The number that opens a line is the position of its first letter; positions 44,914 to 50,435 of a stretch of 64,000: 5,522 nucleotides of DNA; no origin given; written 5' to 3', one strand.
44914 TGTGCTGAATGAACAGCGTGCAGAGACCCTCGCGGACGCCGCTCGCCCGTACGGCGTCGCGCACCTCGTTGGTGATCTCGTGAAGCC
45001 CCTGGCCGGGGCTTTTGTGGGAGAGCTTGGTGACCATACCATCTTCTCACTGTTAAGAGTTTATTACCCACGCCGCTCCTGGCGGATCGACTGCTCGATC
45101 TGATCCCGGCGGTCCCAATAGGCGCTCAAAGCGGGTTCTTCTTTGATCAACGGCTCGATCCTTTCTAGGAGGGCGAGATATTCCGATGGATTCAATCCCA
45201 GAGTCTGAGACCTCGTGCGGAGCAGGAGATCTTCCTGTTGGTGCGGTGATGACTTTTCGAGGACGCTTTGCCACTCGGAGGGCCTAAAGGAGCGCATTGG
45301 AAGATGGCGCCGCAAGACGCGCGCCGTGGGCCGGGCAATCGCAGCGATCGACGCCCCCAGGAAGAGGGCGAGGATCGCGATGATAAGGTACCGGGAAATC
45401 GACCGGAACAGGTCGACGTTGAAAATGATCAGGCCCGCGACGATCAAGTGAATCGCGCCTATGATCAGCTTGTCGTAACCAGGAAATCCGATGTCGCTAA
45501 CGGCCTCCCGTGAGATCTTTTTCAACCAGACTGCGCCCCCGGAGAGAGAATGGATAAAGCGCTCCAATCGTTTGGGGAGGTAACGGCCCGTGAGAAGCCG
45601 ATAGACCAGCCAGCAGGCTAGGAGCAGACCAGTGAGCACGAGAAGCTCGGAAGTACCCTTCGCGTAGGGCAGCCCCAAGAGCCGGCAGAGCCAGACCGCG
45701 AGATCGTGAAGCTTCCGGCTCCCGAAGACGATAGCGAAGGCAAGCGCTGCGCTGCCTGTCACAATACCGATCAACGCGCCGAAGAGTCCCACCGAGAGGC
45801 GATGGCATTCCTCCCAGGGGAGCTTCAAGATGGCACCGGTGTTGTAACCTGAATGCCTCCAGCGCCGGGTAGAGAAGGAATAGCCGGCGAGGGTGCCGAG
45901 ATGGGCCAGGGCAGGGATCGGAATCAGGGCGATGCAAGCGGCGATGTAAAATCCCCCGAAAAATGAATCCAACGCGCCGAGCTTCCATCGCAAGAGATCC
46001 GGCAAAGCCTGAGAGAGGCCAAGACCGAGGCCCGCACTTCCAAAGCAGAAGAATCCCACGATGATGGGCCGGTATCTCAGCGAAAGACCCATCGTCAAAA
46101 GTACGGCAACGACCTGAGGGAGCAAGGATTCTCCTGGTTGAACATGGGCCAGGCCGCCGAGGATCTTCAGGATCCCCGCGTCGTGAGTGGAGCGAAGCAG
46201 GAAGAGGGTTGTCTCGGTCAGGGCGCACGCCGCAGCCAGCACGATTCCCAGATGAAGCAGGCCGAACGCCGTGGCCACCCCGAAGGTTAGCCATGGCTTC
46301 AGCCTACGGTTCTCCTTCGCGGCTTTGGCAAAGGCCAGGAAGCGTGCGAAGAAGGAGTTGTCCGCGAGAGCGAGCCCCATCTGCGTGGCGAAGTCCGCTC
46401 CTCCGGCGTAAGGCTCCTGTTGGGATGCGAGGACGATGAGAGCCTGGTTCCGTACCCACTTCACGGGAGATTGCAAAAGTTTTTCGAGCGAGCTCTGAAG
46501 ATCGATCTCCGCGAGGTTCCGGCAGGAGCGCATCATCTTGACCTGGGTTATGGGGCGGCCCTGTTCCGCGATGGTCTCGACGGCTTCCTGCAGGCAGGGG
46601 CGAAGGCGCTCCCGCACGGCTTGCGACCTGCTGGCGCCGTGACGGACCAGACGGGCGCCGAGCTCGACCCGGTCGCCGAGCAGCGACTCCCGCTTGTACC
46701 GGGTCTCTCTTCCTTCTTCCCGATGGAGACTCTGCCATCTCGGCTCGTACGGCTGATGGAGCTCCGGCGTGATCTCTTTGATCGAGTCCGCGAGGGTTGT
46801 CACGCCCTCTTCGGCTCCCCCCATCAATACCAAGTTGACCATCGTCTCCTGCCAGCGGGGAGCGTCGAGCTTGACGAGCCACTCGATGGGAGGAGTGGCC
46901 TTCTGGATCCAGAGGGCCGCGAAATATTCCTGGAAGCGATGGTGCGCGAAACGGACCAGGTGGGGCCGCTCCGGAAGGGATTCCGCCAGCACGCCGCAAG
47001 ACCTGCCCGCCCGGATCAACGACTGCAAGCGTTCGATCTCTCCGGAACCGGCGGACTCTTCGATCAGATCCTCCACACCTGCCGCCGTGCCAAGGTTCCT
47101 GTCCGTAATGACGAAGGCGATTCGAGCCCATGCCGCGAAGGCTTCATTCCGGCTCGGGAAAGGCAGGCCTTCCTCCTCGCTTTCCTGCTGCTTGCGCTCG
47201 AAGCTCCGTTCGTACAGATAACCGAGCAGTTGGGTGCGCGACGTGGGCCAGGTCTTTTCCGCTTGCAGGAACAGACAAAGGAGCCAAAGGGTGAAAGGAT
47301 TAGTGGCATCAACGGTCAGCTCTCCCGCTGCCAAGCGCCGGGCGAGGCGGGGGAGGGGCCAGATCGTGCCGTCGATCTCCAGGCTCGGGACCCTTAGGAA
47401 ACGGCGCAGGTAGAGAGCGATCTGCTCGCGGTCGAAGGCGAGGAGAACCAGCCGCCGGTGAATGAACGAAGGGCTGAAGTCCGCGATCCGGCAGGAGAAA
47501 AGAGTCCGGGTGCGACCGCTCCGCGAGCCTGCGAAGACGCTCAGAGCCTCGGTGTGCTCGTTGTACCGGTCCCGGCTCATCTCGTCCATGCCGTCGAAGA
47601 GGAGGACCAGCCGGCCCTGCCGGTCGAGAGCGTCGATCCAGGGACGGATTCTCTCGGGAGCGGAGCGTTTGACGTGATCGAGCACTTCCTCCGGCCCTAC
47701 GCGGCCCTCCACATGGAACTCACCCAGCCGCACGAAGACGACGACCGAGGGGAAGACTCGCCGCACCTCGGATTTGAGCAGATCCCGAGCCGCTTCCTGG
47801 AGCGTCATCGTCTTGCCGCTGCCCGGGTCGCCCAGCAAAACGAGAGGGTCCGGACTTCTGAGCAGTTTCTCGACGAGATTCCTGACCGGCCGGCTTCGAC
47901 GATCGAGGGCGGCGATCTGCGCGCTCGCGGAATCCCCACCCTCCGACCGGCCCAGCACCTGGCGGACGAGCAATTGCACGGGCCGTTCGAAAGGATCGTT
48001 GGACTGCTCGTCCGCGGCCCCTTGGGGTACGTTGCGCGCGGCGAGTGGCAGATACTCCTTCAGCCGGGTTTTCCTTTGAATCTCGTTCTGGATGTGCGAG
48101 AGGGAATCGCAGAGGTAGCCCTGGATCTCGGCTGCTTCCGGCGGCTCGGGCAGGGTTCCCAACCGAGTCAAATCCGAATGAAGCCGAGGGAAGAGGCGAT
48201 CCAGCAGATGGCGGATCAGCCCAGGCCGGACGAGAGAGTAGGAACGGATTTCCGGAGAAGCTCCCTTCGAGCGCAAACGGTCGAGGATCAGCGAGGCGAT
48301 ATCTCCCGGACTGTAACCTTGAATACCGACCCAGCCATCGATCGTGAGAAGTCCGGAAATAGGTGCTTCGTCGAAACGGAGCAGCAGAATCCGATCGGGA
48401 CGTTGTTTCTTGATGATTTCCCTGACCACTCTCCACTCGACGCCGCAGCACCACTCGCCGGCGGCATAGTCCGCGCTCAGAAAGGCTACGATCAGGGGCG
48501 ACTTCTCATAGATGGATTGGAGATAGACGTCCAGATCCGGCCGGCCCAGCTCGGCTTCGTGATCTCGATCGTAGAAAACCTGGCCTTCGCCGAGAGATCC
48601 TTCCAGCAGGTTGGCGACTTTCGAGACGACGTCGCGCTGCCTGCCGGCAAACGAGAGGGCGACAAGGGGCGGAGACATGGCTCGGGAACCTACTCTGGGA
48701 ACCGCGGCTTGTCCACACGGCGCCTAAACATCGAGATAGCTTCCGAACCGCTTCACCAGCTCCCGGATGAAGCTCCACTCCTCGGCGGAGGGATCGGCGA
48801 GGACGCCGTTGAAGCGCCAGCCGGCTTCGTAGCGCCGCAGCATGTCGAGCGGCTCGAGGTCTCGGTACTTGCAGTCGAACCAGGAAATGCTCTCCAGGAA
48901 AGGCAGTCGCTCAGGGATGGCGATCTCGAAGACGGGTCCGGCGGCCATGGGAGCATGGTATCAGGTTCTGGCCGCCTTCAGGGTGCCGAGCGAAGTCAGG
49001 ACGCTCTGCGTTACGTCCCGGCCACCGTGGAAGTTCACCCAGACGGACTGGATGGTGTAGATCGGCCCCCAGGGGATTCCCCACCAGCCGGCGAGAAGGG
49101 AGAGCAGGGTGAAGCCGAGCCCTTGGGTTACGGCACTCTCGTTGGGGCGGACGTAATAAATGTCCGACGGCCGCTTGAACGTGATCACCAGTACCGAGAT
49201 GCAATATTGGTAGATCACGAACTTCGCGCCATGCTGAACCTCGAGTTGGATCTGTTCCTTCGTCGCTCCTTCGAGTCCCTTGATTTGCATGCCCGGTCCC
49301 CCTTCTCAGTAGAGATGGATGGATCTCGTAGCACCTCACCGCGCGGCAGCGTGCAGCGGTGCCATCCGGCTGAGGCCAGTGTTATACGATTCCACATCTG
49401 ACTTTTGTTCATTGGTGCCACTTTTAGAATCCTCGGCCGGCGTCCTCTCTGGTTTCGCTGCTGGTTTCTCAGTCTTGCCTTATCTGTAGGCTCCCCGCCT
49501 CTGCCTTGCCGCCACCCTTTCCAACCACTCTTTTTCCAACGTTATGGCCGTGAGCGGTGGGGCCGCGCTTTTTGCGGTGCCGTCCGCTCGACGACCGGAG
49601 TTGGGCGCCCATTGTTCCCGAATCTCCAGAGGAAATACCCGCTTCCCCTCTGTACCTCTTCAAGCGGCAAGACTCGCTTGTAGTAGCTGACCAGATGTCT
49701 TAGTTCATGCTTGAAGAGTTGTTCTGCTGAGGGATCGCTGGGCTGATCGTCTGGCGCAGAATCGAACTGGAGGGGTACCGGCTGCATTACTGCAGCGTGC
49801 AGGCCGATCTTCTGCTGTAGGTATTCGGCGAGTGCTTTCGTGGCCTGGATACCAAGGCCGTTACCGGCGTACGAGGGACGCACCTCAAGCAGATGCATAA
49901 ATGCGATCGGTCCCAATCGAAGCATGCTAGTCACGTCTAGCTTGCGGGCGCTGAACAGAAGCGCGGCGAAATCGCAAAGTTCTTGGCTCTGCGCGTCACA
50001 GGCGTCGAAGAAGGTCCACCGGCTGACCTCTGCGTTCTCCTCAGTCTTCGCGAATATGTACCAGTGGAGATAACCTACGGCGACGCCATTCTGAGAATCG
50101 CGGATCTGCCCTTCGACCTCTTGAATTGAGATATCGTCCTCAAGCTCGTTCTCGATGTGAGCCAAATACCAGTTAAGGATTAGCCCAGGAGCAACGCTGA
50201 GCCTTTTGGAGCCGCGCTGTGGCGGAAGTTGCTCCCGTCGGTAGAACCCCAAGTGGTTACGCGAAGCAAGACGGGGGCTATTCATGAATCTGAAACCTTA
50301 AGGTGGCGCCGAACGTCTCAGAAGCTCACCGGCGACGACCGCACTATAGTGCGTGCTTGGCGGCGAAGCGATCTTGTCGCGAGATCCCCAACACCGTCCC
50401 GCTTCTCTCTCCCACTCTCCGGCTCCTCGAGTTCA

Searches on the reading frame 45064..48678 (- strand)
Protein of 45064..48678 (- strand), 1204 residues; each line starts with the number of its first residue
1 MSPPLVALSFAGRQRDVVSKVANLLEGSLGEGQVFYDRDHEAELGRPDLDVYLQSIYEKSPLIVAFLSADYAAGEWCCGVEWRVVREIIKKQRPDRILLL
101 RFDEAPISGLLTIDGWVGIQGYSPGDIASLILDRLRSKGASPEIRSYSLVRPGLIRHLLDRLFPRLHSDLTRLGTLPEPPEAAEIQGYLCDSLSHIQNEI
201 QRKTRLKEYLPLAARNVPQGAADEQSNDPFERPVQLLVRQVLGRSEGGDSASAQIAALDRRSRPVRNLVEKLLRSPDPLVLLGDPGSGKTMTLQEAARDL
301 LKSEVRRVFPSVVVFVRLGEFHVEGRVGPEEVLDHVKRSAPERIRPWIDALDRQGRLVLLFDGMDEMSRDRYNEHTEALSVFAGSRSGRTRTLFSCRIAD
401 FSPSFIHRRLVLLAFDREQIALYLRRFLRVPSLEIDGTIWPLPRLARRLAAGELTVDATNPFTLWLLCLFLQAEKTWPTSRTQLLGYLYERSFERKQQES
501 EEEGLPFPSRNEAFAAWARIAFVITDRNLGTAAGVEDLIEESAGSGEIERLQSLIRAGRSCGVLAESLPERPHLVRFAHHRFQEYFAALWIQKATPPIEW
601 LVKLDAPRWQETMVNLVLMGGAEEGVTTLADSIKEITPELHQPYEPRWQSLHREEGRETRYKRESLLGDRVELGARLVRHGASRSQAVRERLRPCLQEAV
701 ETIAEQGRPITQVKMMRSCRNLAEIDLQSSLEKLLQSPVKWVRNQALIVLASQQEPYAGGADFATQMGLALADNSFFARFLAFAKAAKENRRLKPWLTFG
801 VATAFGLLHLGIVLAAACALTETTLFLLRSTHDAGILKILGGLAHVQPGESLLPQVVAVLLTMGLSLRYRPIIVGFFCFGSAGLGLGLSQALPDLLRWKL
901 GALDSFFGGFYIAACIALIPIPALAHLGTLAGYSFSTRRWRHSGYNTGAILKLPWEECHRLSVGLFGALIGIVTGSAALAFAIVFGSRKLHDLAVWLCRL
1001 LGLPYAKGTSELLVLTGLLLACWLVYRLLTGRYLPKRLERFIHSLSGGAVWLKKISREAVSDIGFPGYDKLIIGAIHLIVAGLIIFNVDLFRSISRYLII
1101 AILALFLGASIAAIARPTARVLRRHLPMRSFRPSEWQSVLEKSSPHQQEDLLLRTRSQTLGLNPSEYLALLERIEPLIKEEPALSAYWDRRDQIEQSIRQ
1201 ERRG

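Call 5: search_protein_families(library=pfam, proteins=[window:45064-48678:-], max_evalue=0.01)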
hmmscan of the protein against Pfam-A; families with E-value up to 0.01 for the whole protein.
window:45064-48678:- (1204 aa): 7 families
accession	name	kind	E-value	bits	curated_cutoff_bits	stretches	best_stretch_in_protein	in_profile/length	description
PF05729.18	NACHT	-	9.7e-12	45.5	26.7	1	278-428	2-164/167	NACHT domain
PF13676.11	TIR_2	-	2.8e-08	34.7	28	1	6-115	1-108/122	TIR domain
PF13191.12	AAA_16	-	0.00014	22.8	32.6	1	266-366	13-143/167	AAA ATPase domain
PF13401.12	AAA_22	-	0.00031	21.5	27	1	278-374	7-103/130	AAA domain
PF13481.12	AAA_25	-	0.00057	20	27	1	254-360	11-107/195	AAA domain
PF00004.35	AAA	-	0.0014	19.5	21.2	1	280-375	2-78/131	ATPase family associated with various cellular activities (AAA)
PF24883.2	NPHP3_N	-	0.0079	16.8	24.8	0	278-304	24-50/164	Nephrocystin 3, N-terminal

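Call 8: search_protein_families(library=padloc, proteins=[window:45064-48678:-], max_evalue=0.01)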
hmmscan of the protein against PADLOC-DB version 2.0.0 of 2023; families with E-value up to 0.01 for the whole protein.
window:45064-48678:- (1204 aa): 0 families

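Call 34: search_protein_families(library=ncbifam, proteins=[window:45064-48678:-], max_evalue=0.01)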
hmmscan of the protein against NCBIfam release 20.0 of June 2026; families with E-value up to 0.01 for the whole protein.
window:45064-48678:- (1204 aa): 1 family
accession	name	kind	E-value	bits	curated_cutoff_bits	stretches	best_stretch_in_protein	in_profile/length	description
NF058535.1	antiphage_EruA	equivalog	7.5e-09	34.3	1000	2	269-300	17-48/1318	NACHT domain-containing antiphage protein EruA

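Call 81: search_solved_structures(query=window:45064-48678:-, max_evalue=0.01)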
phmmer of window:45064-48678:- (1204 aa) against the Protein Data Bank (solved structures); distinct sequences matched with E-value up to 0.01: 0.

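Call 84: find_homologous_proteins(query=window:45064-48678:-, max_evalue=1e-20)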
Query window:45064-48678:- (1204 aa): 144 proteins with E <= 1e-20 among 8000 candidates; the best 120 are listed.
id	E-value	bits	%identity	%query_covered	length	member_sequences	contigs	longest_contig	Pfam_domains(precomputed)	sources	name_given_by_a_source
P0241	0.0e+0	2707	100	100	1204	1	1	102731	PF05729.19,PF13676.12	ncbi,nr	ncbi:MAG TPA: NACHT domain-containing protein [Thermoanaerobaculia bacterium]|nr:NACHT domain-contai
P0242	0.0e+0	2117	79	100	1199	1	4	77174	PF05729.19,PF13676.12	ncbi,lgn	-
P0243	5.0e-297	1007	50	79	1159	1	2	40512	PF05729.19,PF13676.12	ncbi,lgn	-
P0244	9.3e-286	969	45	100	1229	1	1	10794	PF05729.19,PF13676.12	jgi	jgi:hypothetical protein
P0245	3.0e-249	848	43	89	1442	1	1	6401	PF05729.19,PF12770.13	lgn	-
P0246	3.8e-248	845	43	85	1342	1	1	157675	PF05729.19,PF13676.12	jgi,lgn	jgi:hypothetical protein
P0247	1.9e-239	816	43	79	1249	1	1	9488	PF05729.19,PF13676.12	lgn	-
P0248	1.0e-238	814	41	86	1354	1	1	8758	PF05729.19,PF13676.12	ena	-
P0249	6.6e-236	804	58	53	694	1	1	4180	PF05729.19,PF13676.12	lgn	-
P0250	1.3e-223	764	40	88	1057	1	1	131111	PF05729.19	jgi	jgi:hypothetical protein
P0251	2.1e-222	760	42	89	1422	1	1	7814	PF05729.19,PF12770.13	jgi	jgi:hypothetical protein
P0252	2.8e-220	753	41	88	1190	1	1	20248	PF05729.19,PF13676.12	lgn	-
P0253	7.2e-220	751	55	57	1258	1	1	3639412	PF05729.19,PF12770.13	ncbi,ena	-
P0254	6.3e-219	748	39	88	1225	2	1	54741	PF01582.26,PF05729.19,PF13676.12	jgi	jgi:Cdc6-like AAA superfamily ATPase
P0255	5.6e-218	745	39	88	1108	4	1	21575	PF05729.19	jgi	-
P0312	8.6e-174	599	38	79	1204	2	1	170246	PF21941.3,PF05729.19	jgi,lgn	jgi:hypothetical protein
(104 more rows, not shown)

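Call 85: find_encoding_contigs(protein=P0242, flank=10000, max_places=4)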
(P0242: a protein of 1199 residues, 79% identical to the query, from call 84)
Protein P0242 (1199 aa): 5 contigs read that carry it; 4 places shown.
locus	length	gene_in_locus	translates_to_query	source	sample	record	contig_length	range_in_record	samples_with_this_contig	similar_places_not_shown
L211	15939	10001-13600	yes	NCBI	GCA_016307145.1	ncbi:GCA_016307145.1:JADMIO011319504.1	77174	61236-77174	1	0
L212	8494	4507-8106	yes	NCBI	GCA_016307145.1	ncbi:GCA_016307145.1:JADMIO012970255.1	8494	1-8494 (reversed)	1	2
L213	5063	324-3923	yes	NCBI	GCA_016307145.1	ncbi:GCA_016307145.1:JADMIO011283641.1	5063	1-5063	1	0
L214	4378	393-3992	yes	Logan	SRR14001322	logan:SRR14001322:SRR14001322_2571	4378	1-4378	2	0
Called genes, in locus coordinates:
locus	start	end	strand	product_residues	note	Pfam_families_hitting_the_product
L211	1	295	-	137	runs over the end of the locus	-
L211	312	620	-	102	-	-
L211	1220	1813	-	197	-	-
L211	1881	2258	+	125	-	-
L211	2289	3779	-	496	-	PF01381:HTH_3, PF13560:HTH_31, PF13432:TPR_16 (faint), PF13424:TPR_12 (faint)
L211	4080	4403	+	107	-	-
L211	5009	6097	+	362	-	PF00005:ABC_tran, PF13304:AAA_21 (faint), PF17912:OB_MalK, PF08402:TOBE_2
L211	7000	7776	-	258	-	-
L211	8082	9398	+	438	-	PF00860:Xan_ur_permease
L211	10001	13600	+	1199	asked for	PF13676:TIR_2, PF05729:NACHT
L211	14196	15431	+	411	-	-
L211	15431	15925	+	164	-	-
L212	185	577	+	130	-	-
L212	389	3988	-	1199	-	PF13676:TIR_2, PF05729:NACHT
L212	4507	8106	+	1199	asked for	PF13676:TIR_2, PF05729:NACHT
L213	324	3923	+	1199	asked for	PF13676:TIR_2, PF05729:NACHT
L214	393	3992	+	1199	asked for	PF13676:TIR_2, PF05729:NACHT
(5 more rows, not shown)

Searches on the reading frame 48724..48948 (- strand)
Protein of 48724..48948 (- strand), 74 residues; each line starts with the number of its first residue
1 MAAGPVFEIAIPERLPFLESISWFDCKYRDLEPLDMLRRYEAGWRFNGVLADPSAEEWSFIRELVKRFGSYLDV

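Call 34: search_protein_families(library=ncbifam, proteins=[window:48724-48948:-], max_evalue=0.01)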
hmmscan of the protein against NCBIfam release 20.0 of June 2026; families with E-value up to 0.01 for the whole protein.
window:48724-48948:- (74 aa): 0 families

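Call 35: search_protein_families(library=pfam, proteins=[window:48724-48948:-], max_evalue=0.1)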
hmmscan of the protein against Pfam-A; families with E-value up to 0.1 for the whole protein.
window:48724-48948:- (74 aa): 0 families

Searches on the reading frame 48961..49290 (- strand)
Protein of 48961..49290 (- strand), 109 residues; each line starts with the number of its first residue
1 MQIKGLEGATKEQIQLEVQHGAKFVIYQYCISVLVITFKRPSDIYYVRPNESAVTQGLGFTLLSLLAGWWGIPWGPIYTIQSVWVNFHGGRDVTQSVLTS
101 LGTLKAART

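Call 40: search_protein_families(library=pfam, proteins=[window:48961-49290:-], max_evalue=1)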
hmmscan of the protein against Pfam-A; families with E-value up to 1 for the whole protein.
window:48961-49290:- (109 aa): 0 families

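Call 88: find_encoding_contigs(protein=window:48961-49290:-, flank=6000, max_places=5)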
Protein window:48961-49290:- (109 aa): 1 contig read that carries it; 1 place shown.
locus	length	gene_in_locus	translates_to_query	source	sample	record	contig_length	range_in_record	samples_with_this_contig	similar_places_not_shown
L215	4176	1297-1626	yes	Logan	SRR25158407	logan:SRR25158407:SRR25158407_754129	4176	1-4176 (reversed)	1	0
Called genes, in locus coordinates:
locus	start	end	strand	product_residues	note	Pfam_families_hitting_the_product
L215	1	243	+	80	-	?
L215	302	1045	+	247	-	-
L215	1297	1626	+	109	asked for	-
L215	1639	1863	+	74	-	-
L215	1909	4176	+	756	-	?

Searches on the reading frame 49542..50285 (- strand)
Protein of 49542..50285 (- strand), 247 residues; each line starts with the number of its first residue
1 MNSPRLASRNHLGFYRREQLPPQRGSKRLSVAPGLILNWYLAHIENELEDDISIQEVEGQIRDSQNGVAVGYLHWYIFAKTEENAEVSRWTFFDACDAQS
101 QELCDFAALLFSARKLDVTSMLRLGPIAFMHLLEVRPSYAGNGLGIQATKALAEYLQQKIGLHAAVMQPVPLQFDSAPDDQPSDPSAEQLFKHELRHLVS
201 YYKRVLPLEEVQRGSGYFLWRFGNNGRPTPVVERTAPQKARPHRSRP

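Call 5: search_protein_families(library=pfam, proteins=[window:49542-50285:-], max_evalue=0.01)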
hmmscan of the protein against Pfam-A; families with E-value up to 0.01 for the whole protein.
window:49542-50285:- (247 aa): 1 family
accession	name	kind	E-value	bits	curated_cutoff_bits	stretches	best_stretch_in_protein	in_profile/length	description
PF00583.31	Acetyltransf_1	-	0.0025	18.5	20.7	1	125-164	57-95/116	Acetyltransferase (GNAT) family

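Call 8: search_protein_families(library=padloc, proteins=[window:49542-50285:-], max_evalue=0.01)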
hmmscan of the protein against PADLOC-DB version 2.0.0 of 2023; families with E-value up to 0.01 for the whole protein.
window:49542-50285:- (247 aa): 0 families

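Call 34: search_protein_families(library=ncbifam, proteins=[window:49542-50285:-], max_evalue=0.01)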
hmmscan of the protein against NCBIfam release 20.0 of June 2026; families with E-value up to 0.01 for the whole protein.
window:49542-50285:- (247 aa): 0 families

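Call 40: search_protein_families(library=pfam, proteins=[window:49542-50285:-], max_evalue=1)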
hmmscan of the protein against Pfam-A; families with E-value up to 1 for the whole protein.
window:49542-50285:- (247 aa): 2 families
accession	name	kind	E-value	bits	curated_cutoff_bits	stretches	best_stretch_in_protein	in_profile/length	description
PF00583.31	Acetyltransf_1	-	0.0025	18.5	20.7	1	125-164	57-95/116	Acetyltransferase (GNAT) family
PF08445.16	FR47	-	0.028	14.8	22.1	1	126-159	20-53/86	FR47-like protein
